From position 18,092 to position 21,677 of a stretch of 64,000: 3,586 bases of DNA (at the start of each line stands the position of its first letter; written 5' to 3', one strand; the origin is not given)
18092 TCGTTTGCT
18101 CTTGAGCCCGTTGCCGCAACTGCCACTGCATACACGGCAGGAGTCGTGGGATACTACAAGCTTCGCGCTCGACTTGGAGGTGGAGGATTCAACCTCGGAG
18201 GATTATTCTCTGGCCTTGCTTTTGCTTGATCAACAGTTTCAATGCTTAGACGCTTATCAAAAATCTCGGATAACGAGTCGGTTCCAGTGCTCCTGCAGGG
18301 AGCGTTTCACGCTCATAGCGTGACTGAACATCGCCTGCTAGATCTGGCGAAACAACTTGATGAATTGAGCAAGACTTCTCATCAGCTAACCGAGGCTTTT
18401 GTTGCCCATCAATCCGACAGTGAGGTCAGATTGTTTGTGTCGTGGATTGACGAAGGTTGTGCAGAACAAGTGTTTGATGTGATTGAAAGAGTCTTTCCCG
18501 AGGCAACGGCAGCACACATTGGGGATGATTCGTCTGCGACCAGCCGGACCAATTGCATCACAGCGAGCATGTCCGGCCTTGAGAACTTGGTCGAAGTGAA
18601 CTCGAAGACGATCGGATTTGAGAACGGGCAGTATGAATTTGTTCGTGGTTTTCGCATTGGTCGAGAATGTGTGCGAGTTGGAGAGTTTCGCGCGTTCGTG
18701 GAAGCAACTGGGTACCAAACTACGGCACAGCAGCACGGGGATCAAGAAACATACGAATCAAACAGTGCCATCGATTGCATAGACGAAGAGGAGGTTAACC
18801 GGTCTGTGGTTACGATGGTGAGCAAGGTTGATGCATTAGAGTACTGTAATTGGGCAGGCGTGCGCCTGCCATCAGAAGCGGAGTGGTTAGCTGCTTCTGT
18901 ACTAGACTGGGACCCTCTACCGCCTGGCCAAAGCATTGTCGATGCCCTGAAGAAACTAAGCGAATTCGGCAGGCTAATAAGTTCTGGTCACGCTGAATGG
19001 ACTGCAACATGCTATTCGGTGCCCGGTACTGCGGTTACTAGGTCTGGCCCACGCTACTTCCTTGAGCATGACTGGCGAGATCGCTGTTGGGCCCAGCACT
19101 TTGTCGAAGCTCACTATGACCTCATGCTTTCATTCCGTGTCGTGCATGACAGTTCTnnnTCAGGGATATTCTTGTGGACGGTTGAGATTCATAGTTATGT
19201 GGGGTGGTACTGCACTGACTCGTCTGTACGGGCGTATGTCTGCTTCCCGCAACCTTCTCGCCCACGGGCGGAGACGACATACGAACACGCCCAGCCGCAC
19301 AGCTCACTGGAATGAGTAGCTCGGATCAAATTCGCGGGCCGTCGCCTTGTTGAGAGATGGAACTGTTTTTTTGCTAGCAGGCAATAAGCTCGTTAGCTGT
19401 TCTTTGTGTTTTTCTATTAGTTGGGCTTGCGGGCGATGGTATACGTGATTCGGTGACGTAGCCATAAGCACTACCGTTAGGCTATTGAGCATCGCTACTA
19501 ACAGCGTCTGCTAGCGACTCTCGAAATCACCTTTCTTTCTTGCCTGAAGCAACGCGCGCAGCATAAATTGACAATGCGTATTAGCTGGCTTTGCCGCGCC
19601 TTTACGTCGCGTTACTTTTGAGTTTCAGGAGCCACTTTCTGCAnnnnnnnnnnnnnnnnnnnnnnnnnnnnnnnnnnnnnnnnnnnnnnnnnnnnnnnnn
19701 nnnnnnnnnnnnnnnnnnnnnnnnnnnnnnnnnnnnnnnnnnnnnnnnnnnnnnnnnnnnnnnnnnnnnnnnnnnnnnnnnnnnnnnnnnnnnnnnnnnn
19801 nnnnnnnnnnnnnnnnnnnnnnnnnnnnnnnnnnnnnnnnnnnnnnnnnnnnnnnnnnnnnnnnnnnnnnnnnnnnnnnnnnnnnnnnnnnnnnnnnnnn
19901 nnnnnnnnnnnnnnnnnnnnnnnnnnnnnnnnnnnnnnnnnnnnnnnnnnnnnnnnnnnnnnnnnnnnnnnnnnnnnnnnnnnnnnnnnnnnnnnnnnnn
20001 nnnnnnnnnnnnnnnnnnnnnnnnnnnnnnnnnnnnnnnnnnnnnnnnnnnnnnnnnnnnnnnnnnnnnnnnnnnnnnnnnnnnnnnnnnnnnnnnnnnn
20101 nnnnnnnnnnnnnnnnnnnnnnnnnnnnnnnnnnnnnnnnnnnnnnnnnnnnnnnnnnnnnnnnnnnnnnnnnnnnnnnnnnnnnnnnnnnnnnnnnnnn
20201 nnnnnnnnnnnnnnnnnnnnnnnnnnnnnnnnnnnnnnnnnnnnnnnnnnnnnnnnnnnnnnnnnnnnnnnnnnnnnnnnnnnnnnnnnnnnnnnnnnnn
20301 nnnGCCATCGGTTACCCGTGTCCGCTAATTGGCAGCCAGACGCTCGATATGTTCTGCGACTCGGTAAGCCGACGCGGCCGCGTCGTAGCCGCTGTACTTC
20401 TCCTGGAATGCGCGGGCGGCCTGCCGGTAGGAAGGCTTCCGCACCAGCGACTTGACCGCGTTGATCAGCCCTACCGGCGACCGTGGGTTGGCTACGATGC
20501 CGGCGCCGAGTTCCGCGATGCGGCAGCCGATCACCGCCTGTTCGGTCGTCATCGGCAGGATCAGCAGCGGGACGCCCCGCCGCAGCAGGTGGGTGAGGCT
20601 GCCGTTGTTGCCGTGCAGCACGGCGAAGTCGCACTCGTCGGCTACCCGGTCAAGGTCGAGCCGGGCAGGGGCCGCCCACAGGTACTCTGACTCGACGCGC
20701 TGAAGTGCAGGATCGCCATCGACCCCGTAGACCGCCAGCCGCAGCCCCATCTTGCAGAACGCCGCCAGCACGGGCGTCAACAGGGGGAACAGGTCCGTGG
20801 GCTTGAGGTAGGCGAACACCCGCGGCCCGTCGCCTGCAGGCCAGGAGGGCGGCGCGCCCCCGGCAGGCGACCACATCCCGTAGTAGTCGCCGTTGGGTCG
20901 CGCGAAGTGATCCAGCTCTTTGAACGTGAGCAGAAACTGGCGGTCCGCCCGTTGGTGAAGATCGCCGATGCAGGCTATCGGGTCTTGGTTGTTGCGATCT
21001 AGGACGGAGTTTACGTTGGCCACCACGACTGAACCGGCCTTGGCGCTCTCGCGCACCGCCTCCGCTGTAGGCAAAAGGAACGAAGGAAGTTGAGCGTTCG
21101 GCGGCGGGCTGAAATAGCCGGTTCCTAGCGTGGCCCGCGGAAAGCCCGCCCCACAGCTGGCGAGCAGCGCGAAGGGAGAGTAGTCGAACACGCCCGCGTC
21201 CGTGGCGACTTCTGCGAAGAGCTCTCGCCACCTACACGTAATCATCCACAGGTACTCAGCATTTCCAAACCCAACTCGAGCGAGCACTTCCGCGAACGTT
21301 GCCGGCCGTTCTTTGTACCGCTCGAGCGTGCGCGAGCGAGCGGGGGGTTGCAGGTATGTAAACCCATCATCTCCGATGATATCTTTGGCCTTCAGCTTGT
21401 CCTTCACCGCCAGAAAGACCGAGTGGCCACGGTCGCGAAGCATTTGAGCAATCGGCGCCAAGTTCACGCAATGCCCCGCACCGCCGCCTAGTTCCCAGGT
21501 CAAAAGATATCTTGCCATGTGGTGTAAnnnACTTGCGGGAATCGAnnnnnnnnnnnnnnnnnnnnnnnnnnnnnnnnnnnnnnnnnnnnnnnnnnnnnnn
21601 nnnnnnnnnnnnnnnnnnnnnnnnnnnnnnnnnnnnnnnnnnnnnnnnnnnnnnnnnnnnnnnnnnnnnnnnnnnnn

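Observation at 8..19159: More than 18 kb RHS polymorphic toxin gene with an unassigned C-terminal toxin domain and an FGE-sulfatase-domain candidate immunity gene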

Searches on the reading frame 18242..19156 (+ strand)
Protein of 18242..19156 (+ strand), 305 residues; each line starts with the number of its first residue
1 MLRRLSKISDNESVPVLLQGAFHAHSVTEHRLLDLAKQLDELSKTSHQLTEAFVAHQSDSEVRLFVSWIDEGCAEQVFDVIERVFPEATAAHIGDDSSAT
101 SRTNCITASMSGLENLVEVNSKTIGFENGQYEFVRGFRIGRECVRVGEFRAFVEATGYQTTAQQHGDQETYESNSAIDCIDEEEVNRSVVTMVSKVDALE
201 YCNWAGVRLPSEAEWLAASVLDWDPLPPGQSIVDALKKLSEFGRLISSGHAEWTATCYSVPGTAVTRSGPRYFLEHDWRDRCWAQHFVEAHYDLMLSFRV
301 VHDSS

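Call 6: search_protein_families(library=pfam, proteins=[window:18242-19156:+], max_evalue=0.01)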
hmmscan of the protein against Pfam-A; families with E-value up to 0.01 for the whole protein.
window:18242-19156:+ (305 aa): 1 family
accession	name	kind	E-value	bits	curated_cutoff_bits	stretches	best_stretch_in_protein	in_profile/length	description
PF03781.23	FGE-sulfatase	-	6.9e-16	59.1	23.3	1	131-219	32-122/255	Sulfatase-modifying factor enzyme 1-like domain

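Call 8: search_protein_families(library=pfam, proteins=[window:18242-19156:+], max_evalue=10)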
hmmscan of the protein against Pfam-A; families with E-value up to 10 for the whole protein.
window:18242-19156:+ (305 aa): 2 families
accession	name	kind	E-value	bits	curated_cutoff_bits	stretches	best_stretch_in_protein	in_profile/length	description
PF03781.23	FGE-sulfatase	-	6.9e-16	59.1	23.3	1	131-219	32-122/255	Sulfatase-modifying factor enzyme 1-like domain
PF22330.2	Rib_mS39_PPR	-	0.1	12.8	27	1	28-92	120-185/194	Small ribosomal subunit protein mS39, PPR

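Call 9: search_protein_families(library=ncbifam, proteins=[window:18242-19156:+], max_evalue=1)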
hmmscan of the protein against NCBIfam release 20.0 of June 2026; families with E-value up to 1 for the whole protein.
window:18242-19156:+ (305 aa): 3 families
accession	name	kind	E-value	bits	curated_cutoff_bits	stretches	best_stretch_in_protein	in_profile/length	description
NF041186.1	SenA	equivalog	2.7e-13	50.1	420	1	134-258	201-322/382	selenoneine synthase SenA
TIGR03440.2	egtB_TIGR03440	equivalog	5.3e-08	32.4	360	2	187-220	273-306/413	ergothioneine biosynthesis protein EgtB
TIGR04344.1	ovoA_Nterm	equivalog_domain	0.0093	14.9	400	1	132-173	220-261/444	5-histidylcysteine sulfoxide synthase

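Call 12: find_homologous_proteins(query=window:18242-19156:+, max_evalue=0.001)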
Query window:18242-19156:+ (305 aa): 40 proteins with E <= 0.001 among 2004 candidates.
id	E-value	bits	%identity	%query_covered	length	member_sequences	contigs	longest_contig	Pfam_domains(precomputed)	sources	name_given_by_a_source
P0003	3.2e-194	662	100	95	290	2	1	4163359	PF03781.23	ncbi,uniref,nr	ncbi:formylglycine-generating enzyme family protein [Posidoniimonas corsicana]|uniref:formylglycine-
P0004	1.0e-22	99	36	61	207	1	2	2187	PF03781.23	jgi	jgi:hypothetical protein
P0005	2.6e-20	91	36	65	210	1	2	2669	PF03781.23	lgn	-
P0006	1.0e-17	82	29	72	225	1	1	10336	PF03781.23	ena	-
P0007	7.3e-11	60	42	27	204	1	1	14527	PF03781.23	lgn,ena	-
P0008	4.2e-9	54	37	34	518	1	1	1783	PF03781.23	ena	-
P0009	4.4e-9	54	36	43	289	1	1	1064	PF03781.23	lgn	-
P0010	1.0e-7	50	37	28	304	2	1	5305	PF03781.23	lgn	-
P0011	1.2e-7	49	37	31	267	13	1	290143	PF03781.23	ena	-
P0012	1.8e-7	49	43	27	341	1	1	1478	PF03781.23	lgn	-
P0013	1.9e-7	49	53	24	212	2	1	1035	PF03781.23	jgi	jgi:serine/threonine-protein kinase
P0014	3.6e-7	48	34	37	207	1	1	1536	PF03781.23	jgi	jgi:formylglycine-generating enzyme required for sulfatase activity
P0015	1.5e-6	46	32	44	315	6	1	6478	PF03781.23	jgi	-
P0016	2.4e-6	45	41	32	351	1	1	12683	PF03781.23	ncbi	-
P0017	3.2e-6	45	36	26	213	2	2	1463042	PF03781.23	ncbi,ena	-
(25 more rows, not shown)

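Call 56: search_solved_structures(query=A5, max_evalue=0.01, show_alignments=2)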
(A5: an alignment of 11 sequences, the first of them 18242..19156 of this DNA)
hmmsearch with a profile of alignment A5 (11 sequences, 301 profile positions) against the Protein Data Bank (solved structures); distinct sequences matched with E-value up to 0.01: 28.
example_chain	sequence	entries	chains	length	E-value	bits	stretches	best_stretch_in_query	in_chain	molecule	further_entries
6s07_A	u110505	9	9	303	2.7e-19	72.9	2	180-216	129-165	Formylglycine-generating enzyme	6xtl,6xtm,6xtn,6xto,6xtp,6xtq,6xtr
5nxl_A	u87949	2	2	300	2.8e-19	72.9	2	180-216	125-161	Non-specific serine/threonine protein kinase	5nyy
6muj_A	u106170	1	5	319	3.3e-17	66.1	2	182-213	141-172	Formylglycine-generating enzyme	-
2q17_A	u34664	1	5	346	4.1e-17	65.7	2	182-213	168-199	formylglycine generating enzyme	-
7ml6_A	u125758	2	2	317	1e-16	64.5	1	129-216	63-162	CalU17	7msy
6vqp_A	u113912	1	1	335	1.2e-16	64.3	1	129-216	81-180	CalU17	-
8aru_A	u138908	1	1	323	1.7e-16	63.7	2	182-212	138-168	Formylglycine-generating enzyme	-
2afy_X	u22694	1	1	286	3.9e-16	62.5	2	182-212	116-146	Sulfatase modifying factor 1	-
2aii_X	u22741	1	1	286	4.2e-16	62.4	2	182-212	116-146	Sulfatase modifying factor 1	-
2aft_X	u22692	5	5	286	4.5e-16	62.3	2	182-212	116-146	Sulfatase modifying factor 1 | Sulfatase-modifying factor 1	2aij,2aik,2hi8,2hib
1y1e_X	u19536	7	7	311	5.5e-16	62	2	182-212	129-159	C-alpha-formyglycine-generating enzyme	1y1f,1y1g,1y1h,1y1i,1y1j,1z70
5ssx_A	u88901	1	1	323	6.1e-16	61.9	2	182-212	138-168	Formylglycine-generating enzyme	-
5ssy_A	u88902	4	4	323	6.1e-16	61.9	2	182-212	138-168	Formylglycine-generating enzyme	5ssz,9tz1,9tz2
31dc_A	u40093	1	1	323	6.4e-16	61.8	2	182-212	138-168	Formylglycine-generating enzyme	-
1y4j_A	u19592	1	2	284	9.5e-16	61.3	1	180-213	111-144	Sulfatase modifying factor 2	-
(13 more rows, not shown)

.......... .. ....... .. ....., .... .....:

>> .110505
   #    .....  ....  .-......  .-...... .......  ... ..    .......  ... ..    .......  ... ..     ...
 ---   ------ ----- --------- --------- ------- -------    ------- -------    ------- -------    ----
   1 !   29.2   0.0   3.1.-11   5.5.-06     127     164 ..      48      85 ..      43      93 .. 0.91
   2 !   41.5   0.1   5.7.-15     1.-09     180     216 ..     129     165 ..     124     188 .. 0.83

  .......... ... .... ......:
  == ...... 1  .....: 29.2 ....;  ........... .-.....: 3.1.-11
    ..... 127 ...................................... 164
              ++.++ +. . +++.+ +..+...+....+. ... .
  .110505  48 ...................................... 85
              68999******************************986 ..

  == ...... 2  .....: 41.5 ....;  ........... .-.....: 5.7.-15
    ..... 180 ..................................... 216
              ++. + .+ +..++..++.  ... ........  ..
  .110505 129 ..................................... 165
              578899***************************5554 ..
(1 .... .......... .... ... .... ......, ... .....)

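Call 63: predict_structure(alignment_id=A6)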
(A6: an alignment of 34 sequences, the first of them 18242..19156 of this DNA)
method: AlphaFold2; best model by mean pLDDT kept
length: 305 residues; sequences in the alignment: 34
mean_pLDDT: 73.2   pTM: 0.60
mean pLDDT of the five models: 73.2, 72.0, 69.2, 68.4, 67.9
residues with pLDDT >= 90: 111; 70-90: 63; 50-70: 73; < 50: 58
segments of 3 or more residues with pLDDT < 50: 1-27, 92-106, 241-248, 271-276
pLDDT, mean of each block of 10 residues (from residue 1): 35 34 41 63 68 65 73 74 66 43 48 84 90 95 94 97 95 90 93 96 96 91 63 63 49 91 84 47 75 89 83
secondary structure, 60 per line:
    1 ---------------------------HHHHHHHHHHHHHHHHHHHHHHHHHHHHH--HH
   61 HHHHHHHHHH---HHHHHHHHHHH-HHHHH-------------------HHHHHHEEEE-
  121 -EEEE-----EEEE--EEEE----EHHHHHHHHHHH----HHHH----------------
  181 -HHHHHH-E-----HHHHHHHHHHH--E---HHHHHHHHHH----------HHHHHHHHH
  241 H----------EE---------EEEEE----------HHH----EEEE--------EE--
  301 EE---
elements in order: H28-56 H59-70 H74-84 H86-90 H110-115 E116-119 E122-125 E131-134 E137-140 H146-156 H161-164 H182-187 H195-205 H212-221 H232-241 E263-267 E285-288

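Call 65: fold_search(model_id=the predicted structure, library=pdb)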
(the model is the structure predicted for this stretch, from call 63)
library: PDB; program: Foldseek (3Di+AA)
matches with E <= 10: 162; with E <= 0.001: 65
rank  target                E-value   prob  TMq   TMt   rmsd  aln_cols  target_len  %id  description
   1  1y4j_A                4.5e-08  1.00  0.46  0.52   7.7       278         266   18  Crystal structure of the paralogue of the human formylglycine generating enzyme (released 2005-02-08)
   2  1y1e                  9.4e-08  1.00  0.47  0.52   7.2       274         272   19  human formylglycine generating enzyme (released 2005-05-31)
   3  2aft_X                9.4e-08  1.00  0.45  0.50   7.6       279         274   18  Formylglycine generating enzyme C336S mutant (released 2005-12-13)
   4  1y4j_B                1.1e-07  1.00  0.46  0.52   6.7       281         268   16  Crystal structure of the paralogue of the human formylglycine generating enzyme (released 2005-02-08)
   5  2afy_X                1.1e-07  1.00  0.47  0.51   7.2       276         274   19  Formylglycine generating enzyme C341S mutant (released 2005-12-13)
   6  6vqp_A                1.3e-07  1.00  0.45  0.47   7.5       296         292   17  Structure of CalU17 from the Calicheamicin Biosynthesis Pathway of Micromonospora echinospora (released 2021-02-17)
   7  8aru_A                1.3e-07  1.00  0.45  0.49   6.7       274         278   19  Crystal Structure of human formylglycine generating enzyme (released 2023-08-23)
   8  1y1j_X                1.8e-07  1.00  0.46  0.50   7.4       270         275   21  human formylglycine generating enzyme, sulfonic acid/desulfurated form (released 2005-05-31)
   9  2q17_E                2.5e-07  1.00  0.41  0.44   9.4       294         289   16  Formylglycine Generating Enzyme from Streptomyces coelicolor (released 2008-04-01)
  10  5ssy                  2.6e-07  1.00  0.47  0.51   6.8       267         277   20  Crystal Structure of human formylglycine generating enzyme (released 2023-08-23)
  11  6qki_B                2.6e-07  1.00  0.41  0.33   6.1       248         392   20  Native structure of EgtB from Chloracidobacterium thermophilum, a type II sulfoxide synthase (released 2019-03-27)
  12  5nyy                  2.9e-07  1.00  0.45  0.49   7.9       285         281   18  Formylglycine generating enzyme from T. curvata in complex with Cd(II) (released 2017-06-07)
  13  1z70_X                2.9e-07  1.00  0.44  0.48   8.3       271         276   20  1.15A resolution structure of the formylglycine generating enzyme FGE (released 2005-07-22)
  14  5ssz                  3.1e-07  1.00  0.47  0.51   6.8       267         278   20  Crystal Structure of wild-type human formylglycine generating enzyme bound to Cu(I) (released 2023-08-23)
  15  1y1h_X                3.1e-07  1.00  0.47  0.51   7.2       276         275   19  human formylglycine generating enzyme, oxidised Cys refined as hydroperoxide (released 2005-05-31)
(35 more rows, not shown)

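Call 74: find_encoding_contigs(protein=P0006, flank=4000, max_places=2)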
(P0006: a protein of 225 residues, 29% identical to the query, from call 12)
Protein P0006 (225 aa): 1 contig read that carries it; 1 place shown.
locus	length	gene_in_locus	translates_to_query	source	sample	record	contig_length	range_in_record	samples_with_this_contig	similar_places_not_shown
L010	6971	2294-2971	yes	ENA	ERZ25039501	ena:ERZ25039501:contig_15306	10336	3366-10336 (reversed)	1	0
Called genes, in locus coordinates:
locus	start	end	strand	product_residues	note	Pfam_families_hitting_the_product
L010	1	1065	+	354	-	?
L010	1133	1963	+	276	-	-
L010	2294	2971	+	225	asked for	PF03781:FGE-sulfatase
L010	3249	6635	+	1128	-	PF25023:TEN_YD-shell, PF05593:RHS_repeat, PF25023:TEN_YD-shell, PF05593:RHS_repeat (weak)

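Call 75: find_encoding_contigs(protein=P0005, flank=3000, max_places=2)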
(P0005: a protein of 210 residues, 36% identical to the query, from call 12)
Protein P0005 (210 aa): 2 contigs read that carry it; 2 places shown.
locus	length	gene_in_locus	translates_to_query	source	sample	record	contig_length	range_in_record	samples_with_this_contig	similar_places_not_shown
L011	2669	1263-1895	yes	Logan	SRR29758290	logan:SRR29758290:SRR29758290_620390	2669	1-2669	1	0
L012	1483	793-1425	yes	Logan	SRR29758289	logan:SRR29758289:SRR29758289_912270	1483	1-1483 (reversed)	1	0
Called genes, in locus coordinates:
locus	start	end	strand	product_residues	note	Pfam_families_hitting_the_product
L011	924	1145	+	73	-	PF04255:DUF433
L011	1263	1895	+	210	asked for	PF03781:FGE-sulfatase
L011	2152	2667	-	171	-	?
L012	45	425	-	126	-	-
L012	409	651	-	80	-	-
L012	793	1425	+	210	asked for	PF03781:FGE-sulfatase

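Call 76: find_encoding_contigs(protein=P0004, flank=3000, max_places=2)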
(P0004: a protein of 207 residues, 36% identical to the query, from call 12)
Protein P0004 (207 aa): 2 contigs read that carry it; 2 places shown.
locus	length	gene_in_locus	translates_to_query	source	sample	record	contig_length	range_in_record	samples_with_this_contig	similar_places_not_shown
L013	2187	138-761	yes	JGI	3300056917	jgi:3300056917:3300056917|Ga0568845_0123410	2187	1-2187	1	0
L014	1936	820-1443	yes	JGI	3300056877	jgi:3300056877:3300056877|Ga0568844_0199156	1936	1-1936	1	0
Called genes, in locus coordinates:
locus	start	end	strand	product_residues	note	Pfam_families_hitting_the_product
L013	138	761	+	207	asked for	PF03781:FGE-sulfatase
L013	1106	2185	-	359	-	?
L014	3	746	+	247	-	?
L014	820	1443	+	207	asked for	PF03781:FGE-sulfatase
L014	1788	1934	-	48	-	?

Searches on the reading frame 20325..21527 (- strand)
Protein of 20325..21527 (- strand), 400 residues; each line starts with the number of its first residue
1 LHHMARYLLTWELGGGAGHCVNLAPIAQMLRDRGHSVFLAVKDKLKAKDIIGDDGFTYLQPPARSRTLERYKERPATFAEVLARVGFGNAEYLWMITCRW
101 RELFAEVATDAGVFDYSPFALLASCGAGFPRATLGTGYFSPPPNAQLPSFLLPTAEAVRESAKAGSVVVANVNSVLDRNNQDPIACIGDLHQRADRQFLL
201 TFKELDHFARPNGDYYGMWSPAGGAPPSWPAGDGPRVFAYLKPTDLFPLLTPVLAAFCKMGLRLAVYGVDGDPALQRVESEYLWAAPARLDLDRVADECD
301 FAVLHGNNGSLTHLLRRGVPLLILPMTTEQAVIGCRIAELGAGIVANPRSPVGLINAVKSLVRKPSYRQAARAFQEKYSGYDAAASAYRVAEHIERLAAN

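Call 49: search_protein_families(library=pfam, proteins=[window:20325-21527:-], max_evalue=0.001)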
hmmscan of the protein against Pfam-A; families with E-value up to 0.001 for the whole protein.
window:20325-21527:- (400 aa): 1 family
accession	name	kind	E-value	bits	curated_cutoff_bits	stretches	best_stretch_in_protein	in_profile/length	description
PF06722.18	EryCIII-like_C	-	8.9e-09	35.9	31.7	1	292-376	41-127/145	Erythromycin biosynthesis protein CIII-like, C-terminal domain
